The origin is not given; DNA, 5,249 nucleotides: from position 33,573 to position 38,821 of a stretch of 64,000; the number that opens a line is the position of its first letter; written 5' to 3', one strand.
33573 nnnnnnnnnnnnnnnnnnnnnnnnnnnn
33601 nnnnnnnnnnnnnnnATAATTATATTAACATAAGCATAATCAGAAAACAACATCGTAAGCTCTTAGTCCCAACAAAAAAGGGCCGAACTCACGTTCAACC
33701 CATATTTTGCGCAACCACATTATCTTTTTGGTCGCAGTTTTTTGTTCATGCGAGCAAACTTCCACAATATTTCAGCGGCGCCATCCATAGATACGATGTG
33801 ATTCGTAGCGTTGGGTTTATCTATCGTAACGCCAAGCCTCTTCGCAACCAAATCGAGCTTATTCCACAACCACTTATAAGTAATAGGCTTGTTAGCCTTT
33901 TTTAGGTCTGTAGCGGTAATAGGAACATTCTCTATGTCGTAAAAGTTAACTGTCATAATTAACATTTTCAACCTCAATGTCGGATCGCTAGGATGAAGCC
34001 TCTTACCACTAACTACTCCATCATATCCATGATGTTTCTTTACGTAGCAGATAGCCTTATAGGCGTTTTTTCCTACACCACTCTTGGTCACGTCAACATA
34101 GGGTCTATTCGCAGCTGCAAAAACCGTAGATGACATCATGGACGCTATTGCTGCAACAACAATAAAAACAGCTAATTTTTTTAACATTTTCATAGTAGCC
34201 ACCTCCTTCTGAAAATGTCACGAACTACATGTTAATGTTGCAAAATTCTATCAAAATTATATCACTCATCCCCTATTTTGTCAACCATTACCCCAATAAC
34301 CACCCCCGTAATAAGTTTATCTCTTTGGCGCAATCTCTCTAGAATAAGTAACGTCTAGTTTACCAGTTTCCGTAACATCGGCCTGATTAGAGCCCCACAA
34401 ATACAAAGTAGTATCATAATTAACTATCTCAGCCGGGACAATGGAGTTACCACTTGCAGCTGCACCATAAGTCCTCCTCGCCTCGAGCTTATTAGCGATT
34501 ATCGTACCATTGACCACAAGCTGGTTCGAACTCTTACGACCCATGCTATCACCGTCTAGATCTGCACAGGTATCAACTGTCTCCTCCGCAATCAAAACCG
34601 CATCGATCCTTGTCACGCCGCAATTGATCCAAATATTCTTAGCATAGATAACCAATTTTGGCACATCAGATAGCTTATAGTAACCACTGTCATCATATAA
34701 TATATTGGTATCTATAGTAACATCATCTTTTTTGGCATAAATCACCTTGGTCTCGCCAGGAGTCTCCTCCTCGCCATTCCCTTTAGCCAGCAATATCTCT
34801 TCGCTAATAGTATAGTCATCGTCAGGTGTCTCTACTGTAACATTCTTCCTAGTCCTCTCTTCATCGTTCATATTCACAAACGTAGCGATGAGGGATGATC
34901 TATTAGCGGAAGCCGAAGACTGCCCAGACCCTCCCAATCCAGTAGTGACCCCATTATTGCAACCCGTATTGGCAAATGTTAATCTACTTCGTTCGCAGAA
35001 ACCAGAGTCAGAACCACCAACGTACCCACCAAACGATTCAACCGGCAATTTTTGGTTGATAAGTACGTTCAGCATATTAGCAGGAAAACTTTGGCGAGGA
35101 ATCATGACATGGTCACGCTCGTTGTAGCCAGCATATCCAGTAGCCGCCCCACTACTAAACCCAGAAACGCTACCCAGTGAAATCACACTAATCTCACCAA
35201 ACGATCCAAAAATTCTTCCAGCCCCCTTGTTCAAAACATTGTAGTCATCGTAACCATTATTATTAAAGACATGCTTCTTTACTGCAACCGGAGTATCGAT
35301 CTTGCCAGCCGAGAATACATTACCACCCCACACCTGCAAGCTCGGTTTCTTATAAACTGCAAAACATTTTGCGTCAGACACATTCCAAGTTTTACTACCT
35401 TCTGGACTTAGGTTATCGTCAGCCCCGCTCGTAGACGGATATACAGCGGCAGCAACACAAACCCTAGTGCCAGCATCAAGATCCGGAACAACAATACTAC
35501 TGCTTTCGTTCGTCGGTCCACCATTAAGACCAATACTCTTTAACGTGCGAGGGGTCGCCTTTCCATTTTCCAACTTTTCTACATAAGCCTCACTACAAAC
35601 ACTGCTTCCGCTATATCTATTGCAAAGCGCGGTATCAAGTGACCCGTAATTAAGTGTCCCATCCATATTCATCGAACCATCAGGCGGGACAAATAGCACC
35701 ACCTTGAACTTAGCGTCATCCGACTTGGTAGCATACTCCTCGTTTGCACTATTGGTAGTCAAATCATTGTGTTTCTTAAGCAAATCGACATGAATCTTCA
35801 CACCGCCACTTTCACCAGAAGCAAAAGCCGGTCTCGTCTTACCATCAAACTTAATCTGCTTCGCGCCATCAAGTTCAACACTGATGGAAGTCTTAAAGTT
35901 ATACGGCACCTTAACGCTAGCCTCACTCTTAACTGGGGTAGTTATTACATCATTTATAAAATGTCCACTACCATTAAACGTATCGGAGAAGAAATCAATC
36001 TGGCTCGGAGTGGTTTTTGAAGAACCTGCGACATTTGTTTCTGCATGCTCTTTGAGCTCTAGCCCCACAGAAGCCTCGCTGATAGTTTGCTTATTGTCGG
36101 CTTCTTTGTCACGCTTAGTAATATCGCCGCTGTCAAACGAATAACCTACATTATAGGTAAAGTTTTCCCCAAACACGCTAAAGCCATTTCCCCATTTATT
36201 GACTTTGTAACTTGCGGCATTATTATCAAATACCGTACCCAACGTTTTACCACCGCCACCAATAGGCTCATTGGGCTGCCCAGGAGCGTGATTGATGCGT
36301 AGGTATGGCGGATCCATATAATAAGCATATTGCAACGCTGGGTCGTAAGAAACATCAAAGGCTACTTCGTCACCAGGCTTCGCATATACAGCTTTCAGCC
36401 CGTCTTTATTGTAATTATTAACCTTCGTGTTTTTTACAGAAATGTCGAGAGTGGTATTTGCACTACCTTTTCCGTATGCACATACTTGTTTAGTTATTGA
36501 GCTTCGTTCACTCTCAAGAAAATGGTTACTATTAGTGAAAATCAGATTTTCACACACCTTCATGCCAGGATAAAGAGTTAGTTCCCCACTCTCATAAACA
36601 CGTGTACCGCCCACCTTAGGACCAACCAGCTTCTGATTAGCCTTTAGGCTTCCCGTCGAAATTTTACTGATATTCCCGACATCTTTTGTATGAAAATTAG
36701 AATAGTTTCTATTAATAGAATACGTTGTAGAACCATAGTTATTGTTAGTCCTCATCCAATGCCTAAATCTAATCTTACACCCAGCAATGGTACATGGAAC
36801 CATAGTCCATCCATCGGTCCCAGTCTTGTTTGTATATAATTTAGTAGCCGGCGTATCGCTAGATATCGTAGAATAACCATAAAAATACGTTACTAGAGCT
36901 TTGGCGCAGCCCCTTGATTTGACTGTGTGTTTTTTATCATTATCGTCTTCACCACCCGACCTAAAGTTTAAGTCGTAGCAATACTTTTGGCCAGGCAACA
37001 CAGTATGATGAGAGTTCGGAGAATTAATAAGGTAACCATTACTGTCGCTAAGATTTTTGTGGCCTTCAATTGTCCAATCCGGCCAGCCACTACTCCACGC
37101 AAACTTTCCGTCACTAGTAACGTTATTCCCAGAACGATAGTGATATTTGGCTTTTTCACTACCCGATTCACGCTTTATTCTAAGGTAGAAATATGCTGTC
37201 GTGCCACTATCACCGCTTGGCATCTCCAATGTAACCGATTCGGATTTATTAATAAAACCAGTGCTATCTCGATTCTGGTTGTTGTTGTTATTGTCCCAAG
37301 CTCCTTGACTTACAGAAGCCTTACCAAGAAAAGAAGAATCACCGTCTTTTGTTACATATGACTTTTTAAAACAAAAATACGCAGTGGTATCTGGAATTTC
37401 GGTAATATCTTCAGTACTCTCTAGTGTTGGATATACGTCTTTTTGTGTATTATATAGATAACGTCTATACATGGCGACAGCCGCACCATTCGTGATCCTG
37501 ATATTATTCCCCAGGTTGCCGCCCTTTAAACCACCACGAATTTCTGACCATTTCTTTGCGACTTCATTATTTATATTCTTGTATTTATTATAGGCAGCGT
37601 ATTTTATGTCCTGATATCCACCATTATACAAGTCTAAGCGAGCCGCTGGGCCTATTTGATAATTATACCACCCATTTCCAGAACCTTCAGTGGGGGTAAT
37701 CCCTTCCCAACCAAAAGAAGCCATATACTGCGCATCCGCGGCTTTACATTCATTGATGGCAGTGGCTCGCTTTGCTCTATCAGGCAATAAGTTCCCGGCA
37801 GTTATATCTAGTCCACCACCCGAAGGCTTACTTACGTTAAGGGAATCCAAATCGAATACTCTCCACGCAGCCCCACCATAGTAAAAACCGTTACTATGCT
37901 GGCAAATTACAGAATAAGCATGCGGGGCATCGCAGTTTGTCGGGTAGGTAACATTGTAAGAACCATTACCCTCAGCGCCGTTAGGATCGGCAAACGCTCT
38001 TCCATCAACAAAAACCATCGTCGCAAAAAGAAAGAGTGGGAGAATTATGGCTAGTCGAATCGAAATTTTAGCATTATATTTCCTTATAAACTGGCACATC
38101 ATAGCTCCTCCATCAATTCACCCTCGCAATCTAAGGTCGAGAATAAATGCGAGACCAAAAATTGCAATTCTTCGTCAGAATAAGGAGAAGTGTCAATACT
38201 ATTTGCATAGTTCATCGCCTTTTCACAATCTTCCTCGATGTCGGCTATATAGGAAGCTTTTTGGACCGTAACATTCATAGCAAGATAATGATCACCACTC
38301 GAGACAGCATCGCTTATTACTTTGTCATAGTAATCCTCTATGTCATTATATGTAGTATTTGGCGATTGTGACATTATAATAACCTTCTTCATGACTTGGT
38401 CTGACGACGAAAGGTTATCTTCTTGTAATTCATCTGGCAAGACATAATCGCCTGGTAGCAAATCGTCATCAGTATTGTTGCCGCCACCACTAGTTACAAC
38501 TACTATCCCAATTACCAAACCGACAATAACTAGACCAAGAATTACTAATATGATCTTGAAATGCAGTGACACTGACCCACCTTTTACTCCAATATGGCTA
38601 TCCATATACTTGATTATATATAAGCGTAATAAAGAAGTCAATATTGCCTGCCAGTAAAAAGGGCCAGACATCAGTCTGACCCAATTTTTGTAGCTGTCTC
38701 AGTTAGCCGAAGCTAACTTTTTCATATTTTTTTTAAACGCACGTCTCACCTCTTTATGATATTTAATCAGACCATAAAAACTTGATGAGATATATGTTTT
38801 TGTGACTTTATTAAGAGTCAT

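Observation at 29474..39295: Tandemly duplicated three-gene cell-surface module built around giant proteins of unassignable family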

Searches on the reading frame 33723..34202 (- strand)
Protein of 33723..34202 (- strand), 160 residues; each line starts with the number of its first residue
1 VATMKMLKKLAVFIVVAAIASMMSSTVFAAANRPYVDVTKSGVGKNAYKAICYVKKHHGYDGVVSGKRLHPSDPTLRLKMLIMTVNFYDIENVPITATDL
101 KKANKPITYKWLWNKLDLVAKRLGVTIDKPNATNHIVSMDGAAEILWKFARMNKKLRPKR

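Call 3: search_protein_families(library=pfam, proteins=[window:33723-34202:-], max_evalue=1)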
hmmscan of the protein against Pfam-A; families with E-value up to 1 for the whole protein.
window:33723-34202:- (160 aa): 1 family
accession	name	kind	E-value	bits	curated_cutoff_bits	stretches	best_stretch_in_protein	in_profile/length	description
PF17259.7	DUF5325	-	0.062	13.6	25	1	4-31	1-28/61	Family of unknown function (DUF5325)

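Call 4: search_protein_families(library=ncbifam, proteins=[window:33723-34202:-], max_evalue=1)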
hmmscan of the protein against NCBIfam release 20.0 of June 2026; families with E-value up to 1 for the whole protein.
window:33723-34202:- (160 aa): 1 family
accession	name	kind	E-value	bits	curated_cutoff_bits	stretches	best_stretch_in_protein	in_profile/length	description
NF010585.0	PRK13978.1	equivalog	0.078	12.4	365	1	93-145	37-90/228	ribose 5-phosphate isomerase A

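Call 10: search_solved_structures(query=window:33723-34202:-, max_evalue=10)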
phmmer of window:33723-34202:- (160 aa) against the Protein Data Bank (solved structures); distinct sequences matched with E-value up to 10: 2.
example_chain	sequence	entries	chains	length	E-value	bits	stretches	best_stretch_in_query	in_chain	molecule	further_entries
5vso_A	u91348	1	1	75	0.26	14.5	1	81-111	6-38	Yeast dnaJ protein 1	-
7zq3_O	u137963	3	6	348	0.71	13.1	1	84-146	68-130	Glyceraldehyde-3-phosphate dehydrogenase A, chloroplastic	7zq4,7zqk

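Call 24: find_homologous_proteins(query=A3, max_evalue=0.01)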
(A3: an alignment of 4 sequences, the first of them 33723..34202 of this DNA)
Query A3 (4 sequences) (160 aa, profile of the alignment): 13 proteins with E <= 0.01 among 3245 candidates.
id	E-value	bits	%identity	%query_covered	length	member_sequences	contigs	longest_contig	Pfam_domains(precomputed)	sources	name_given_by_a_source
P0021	9.2e-71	255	39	97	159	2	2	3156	-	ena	-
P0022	3.0e-70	253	40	98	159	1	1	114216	-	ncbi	-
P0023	2.1e-69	251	100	98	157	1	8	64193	-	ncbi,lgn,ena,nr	ncbi:hypothetical protein J5491_02995 [Candidatus Saccharibacteria bacterium]|nr:hypothetical protei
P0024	7.6e-68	245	35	96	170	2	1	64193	-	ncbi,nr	ncbi:hypothetical protein J5491_03010 [Candidatus Saccharibacteria bacterium]|nr:hypothetical protei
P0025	2.8e-49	185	44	97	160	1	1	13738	-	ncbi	-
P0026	3.4e-47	178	36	77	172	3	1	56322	-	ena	-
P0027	4.4e-38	149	38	76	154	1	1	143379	-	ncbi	-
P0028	2.1e-37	146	38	97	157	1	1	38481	-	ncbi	-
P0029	2.0e-31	127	36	97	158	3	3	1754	-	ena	-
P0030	2.6e-28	117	41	85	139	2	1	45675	-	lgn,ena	-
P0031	9.0e-28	115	32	75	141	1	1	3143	-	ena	-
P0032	1.1e-26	112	33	96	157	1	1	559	-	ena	-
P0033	9.9e-25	105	26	88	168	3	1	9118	-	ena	-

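Call 25: search_solved_structures(query=A3, max_evalue=10, show_alignments=3)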
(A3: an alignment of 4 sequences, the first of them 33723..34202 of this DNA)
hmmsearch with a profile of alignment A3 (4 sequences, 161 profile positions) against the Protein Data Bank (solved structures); distinct sequences matched with E-value up to 10: 0.

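Call 29: search_protein_families(library=pfam, alignment_id=A4, max_evalue=10)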
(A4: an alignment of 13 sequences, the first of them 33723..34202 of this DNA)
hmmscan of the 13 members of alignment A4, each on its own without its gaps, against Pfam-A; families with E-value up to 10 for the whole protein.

A. member 1, window:33723-34202:- (160 aa): 1 family
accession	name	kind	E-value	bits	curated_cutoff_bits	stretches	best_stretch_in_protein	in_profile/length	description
PF17259.7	DUF5325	-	0.062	13.6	25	1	4-31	1-28/61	Family of unknown function (DUF5325)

B. families by the number of members that match (of 13 scanned): 13 families
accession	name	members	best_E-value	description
PF00395.25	SLH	7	0.00013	S-layer homology domain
PF00618.25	RasGEF_N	1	0.0063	RasGEF N-terminal motif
PF04548.22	AIG1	1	0.025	AIG1 family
PF07172.16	GRP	1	0.04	Glycine rich protein family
PF23998.1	BTB_BTBDG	1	0.044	BTBDG BTB/POZ domain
PF10546.14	P63C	1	0.059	P63C domain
PF00079.25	Serpin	1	0.06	Serpin (serine protease inhibitor)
PF18928.5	DUF5677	1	0.061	Family of unknown function (DUF5677)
PF17259.7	DUF5325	1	0.062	Family of unknown function (DUF5325)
PF11963.13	B-CoV_A_NSP1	1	0.098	Betacoronavirus, lineage A, NSP1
PF15867.10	Dynein_attach_N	1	0.12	Dynein attachment factor N-terminus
PF21317.3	BetaGal_ABD_1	1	0.2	Beta-galactosidase, first all-beta domain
PF25076.1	LIM_FHL2-3_N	1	0.6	FHL2/3 N-terminal LIM domain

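Call 32: search_protein_families(library=pfam, proteins=[P0021, P0022, P0025, P0026, P0027, P0028, P0029, P0030, P0032, P0033], max_evalue=10)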
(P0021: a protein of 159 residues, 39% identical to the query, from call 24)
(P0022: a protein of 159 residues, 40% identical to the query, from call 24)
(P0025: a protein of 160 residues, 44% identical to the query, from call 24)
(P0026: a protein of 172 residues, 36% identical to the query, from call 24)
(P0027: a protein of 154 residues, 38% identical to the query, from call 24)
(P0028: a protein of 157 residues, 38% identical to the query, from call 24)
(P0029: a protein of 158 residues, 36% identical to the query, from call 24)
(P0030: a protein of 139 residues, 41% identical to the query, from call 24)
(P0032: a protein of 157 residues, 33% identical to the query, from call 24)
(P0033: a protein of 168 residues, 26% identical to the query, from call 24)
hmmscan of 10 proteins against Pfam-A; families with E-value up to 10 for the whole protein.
P0021 (159 aa): 3 families
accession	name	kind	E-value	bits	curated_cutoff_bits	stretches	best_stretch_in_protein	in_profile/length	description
PF00395.25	SLH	-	0.00037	20.9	20.8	1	33-78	1-43/44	S-layer homology domain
PF00618.25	RasGEF_N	-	0.0063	17.1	28.3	1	71-149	35-94/106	RasGEF N-terminal motif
PF18928.5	DUF5677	-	0.061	13.8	27.1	1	47-122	69-132/166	Family of unknown function (DUF5677)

P0022 (159 aa): 1 family
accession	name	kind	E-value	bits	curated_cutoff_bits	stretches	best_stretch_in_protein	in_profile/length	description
PF11963.13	B-CoV_A_NSP1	-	0.098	12.3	25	1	20-82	210-272/355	Betacoronavirus, lineage A, NSP1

P0025 (160 aa): 3 families
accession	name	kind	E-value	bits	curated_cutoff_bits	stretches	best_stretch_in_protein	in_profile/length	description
PF10546.14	P63C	-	0.059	14.4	26.1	1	78-136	19-79/93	P63C domain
PF00079.25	Serpin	-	0.06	13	27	1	63-115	84-135/370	Serpin (serine protease inhibitor)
PF25076.1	LIM_FHL2-3_N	-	0.6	10.8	35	1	87-93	9-15/28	FHL2/3 N-terminal LIM domain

P0026 (172 aa): 1 family
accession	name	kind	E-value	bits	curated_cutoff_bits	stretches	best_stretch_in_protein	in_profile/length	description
PF00395.25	SLH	-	0.13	12.7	20.8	1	48-77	11-40/44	S-layer homology domain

P0027 (154 aa): 1 family
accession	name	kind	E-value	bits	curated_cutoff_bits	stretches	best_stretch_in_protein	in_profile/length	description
PF04548.22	AIG1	-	0.025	14.4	27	1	66-122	135-193/212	AIG1 family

P0028 (157 aa): 0 families

P0029 (158 aa): 1 family
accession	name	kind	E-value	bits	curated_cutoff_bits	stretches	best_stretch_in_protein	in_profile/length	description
PF00395.25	SLH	-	0.01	16.2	20.8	1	58-77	21-43/44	S-layer homology domain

P0030 (139 aa): 2 families
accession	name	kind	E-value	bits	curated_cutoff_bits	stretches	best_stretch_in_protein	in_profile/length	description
PF23998.1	BTB_BTBDG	-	0.044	14.5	27.9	1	28-86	51-106/122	BTBDG BTB/POZ domain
PF00395.25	SLH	-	0.15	12.5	20.8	1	48-60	32-44/44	S-layer homology domain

P0032 (157 aa): 3 families
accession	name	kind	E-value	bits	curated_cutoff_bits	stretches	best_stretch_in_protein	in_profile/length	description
PF00395.25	SLH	-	0.0011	19.3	20.8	1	57-77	21-43/44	S-layer homology domain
PF07172.16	GRP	-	0.04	15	30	1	1-59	1-55/90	Glycine rich protein family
PF21317.3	BetaGal_ABD_1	-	0.2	12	27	1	31-106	24-99/113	Beta-galactosidase, first all-beta domain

P0033 (168 aa): 2 families
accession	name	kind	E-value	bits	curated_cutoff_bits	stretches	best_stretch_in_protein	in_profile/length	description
PF00395.25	SLH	-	0.00013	22.3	20.8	1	50-90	6-44/44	S-layer homology domain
PF15867.10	Dynein_attach_N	-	0.12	12.8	27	1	46-80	17-51/68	Dynein attachment factor N-terminus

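Call 68: find_encoding_contigs(protein=P0033, flank=7000, max_places=2)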
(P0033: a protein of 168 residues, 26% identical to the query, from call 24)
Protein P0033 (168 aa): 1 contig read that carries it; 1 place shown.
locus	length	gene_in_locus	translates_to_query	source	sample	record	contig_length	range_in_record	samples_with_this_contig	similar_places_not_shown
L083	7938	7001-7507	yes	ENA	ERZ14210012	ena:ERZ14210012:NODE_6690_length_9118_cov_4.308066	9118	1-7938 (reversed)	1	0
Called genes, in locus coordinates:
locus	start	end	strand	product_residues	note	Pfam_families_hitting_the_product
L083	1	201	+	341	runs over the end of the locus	PF18075:FtsX_ECD (weak), PF02687:FtsX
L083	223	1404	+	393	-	PF05257:CHAP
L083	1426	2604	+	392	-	PF22694:CtpB_N-like, PF13180:PDZ_2, PF17820:PDZ_6, PF03572:Peptidase_S41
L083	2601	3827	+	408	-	PF13439:Glyco_transf_4, PF13477:Glyco_trans_4_2 (faint), PF13579:Glyco_trans_4_4, PF00534:Glycos_transf_1, PF13692:Glyco_trans_1_4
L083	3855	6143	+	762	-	PF00133:tRNA-synt_1, PF09334:tRNA-synt_1g, PF13603:tRNA-synt_1_2, PF00133:tRNA-synt_1, PF09334:tRNA-synt_1g (weak), PF08264:Anticodon_1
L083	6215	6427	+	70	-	PF00462:Glutaredoxin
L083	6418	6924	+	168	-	PF00588:SpoU_methylase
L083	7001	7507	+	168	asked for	-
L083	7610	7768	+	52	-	-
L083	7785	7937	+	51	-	?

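Call 69: find_encoding_contigs(protein=P0030, flank=7000, max_places=2)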
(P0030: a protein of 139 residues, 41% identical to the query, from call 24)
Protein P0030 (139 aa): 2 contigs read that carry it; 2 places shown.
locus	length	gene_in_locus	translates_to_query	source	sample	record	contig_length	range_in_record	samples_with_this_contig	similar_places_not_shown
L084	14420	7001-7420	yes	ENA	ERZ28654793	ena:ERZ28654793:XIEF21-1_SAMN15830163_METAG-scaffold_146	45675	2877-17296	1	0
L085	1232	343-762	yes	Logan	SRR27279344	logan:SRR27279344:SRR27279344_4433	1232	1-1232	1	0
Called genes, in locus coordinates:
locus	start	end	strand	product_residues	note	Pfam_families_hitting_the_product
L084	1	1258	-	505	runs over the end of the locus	PF12072:RNase_Y_N, PF00013:KH_1 (weak), PF08668:HDOD (faint), PF01966:HD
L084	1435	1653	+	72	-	-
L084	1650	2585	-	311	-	PF00226:DnaJ, PF01556:DnaJ_C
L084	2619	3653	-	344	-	PF13624:SurA_N_3 (weak)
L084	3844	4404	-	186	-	-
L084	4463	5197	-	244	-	PF02463:SMC_N, PF00005:ABC_tran, PF13304:AAA_21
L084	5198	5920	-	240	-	PF00528:BPD_transp_1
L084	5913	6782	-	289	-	PF00497:SBP_bac_3, PF10613:Lig_chan-Glu_bd (faint)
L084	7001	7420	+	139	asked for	-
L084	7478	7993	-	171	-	PF00334:NDK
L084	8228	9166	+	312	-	PF02899:Phage_int_SAM_1, PF00589:Phage_integrase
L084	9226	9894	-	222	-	-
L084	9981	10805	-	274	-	-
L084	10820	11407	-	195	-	-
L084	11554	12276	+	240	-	PF06750:A24_N_bact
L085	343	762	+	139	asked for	-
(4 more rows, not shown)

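Call 70: find_encoding_contigs(protein=P0027, flank=7000, max_places=2)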
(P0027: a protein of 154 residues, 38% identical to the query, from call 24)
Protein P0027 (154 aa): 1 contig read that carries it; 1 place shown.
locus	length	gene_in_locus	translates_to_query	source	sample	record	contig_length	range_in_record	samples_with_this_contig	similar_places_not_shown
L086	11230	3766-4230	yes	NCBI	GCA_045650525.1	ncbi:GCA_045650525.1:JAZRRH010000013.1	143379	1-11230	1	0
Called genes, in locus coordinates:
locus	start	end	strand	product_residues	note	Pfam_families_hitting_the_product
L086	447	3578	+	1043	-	PF00005:ABC_tran, PF13304:AAA_21 (faint), PF02687:FtsX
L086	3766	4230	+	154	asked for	-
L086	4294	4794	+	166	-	-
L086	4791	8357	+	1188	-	-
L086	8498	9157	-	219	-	-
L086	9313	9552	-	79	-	-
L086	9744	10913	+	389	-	-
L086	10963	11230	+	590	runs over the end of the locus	PF00343:Phosphorylase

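Call 102: find_encoding_contigs(protein=P0026, flank=10000, max_places=2)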
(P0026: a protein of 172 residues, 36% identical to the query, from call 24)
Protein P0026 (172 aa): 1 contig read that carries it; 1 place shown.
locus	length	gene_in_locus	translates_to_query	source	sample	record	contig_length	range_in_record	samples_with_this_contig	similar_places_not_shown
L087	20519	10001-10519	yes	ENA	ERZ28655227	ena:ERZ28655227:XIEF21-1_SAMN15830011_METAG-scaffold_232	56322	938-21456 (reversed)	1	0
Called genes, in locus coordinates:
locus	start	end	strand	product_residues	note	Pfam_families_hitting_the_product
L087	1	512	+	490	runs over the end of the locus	PF09587:PGA_cap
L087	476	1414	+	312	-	PF13354:Beta-lactamase2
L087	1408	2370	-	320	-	PF00188:CAP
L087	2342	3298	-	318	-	-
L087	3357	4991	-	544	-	PF14262:Cthe_2159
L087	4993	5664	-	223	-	PF16316:DUF4956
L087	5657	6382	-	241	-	PF09359:VTC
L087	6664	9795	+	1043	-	PF00005:ABC_tran, PF02687:FtsX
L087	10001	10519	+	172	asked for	-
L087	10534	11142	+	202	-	-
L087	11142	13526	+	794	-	-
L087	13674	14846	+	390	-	-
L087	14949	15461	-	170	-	-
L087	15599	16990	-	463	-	PF01554:MatE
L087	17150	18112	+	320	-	-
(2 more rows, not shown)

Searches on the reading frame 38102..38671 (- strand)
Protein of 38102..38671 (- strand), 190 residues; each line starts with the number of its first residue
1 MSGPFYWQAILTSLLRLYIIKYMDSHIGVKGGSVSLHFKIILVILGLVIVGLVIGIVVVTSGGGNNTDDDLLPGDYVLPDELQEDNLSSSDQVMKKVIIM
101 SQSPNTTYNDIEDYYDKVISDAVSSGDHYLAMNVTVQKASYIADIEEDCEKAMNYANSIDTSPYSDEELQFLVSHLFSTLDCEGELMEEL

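Call 3: search_protein_families(library=pfam, proteins=[window:38102-38671:-], max_evalue=1)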
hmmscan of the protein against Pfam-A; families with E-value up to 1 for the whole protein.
window:38102-38671:- (190 aa): 1 family
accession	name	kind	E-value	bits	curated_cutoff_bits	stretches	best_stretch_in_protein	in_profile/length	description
PF10714.14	LEA_6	-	0.23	12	27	1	91-115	16-40/86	Late embryogenesis abundant protein 18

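Call 4: search_protein_families(library=ncbifam, proteins=[window:38102-38671:-], max_evalue=1)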
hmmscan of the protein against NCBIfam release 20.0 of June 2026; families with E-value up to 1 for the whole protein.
window:38102-38671:- (190 aa): 1 family
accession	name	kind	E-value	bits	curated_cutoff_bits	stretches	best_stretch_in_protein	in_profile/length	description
NF042931.1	SAG1386_EF1546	equivalog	0.1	12.7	80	1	34-69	26-61/158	SAG1386/EF1546 family surface-associated protein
